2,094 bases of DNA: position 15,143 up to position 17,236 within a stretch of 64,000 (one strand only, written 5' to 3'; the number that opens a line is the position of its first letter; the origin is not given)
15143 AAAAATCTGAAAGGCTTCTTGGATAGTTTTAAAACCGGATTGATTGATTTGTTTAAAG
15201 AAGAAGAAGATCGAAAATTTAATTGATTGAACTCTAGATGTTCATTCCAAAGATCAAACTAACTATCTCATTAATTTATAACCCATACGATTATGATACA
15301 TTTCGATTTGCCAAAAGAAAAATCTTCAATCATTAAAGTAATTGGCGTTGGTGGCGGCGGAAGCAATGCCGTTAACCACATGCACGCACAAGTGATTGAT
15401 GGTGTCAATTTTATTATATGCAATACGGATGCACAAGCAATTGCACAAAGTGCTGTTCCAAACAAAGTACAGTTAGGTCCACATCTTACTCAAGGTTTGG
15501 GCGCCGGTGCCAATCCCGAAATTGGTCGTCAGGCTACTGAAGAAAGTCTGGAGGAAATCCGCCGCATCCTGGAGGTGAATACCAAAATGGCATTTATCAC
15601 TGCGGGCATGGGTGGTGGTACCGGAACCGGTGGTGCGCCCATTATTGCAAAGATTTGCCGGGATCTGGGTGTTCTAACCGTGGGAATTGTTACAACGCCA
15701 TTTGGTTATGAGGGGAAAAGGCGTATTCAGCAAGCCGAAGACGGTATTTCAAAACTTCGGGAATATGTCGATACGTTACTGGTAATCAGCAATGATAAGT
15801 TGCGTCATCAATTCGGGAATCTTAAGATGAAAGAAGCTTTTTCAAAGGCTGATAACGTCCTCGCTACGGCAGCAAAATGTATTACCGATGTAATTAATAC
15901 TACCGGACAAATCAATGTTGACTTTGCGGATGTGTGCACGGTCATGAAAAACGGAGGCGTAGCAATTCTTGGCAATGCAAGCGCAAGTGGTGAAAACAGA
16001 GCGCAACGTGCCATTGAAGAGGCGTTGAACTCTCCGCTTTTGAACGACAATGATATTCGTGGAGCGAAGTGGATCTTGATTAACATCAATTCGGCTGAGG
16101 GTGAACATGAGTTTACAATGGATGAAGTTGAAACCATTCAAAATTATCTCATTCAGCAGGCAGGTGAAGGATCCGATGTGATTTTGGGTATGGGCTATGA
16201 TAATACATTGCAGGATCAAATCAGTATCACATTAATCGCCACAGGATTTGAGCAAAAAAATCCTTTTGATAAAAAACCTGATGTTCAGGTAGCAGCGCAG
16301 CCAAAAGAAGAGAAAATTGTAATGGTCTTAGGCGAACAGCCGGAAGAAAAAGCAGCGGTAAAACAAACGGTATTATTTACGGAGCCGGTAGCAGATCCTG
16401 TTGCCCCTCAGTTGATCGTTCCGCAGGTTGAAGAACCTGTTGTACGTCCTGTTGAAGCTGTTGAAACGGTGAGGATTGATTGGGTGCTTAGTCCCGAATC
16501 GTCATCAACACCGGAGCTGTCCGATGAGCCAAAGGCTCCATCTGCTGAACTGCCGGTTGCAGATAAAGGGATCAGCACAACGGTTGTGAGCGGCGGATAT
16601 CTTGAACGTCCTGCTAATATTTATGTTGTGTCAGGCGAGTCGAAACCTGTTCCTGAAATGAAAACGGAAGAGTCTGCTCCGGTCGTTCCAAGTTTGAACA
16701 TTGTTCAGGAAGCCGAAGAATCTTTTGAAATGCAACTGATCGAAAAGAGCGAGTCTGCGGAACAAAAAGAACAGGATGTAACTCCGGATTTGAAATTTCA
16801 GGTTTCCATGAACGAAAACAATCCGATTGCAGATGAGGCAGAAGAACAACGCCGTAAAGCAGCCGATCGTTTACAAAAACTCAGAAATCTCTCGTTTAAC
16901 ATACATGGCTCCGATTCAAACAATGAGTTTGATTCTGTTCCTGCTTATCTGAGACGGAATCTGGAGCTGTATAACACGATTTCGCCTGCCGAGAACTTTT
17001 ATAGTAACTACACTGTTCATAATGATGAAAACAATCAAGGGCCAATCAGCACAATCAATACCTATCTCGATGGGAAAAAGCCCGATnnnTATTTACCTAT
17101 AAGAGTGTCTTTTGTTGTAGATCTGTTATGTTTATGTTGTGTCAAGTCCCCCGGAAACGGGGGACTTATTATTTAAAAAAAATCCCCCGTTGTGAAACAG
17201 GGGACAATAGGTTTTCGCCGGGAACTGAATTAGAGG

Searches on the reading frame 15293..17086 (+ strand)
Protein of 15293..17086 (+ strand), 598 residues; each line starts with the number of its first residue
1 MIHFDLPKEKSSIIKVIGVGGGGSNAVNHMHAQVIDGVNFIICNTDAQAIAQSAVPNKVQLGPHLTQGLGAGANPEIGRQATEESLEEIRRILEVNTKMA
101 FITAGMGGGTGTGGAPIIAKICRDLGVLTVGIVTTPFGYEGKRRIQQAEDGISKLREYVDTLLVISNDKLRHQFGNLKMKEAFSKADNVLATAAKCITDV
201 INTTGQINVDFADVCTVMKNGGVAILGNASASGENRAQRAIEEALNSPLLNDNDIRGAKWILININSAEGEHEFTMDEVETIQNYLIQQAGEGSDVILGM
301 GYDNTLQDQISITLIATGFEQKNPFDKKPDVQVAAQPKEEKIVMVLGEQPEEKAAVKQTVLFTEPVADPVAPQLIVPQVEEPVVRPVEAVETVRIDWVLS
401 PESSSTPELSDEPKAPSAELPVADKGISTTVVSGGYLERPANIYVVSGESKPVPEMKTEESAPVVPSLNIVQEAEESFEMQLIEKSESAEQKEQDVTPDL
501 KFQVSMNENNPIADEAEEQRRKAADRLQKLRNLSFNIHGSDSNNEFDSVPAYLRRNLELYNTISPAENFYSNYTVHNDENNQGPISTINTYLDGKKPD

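Call 82: search_protein_families(library=pfam, proteins=[window:15293-17086:+], max_evalue=0.00001)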
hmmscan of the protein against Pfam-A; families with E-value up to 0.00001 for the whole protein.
window:15293-17086:+ (598 aa): 2 families
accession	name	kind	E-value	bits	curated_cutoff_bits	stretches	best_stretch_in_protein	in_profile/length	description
PF00091.31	Tubulin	-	7.3e-48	163.8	33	1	14-172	2-187/190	Tubulin/FtsZ family, GTPase domain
PF12327.13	FtsZ_C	-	8.6e-20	71.3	27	1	222-320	1-95/95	FtsZ family, C-terminal domain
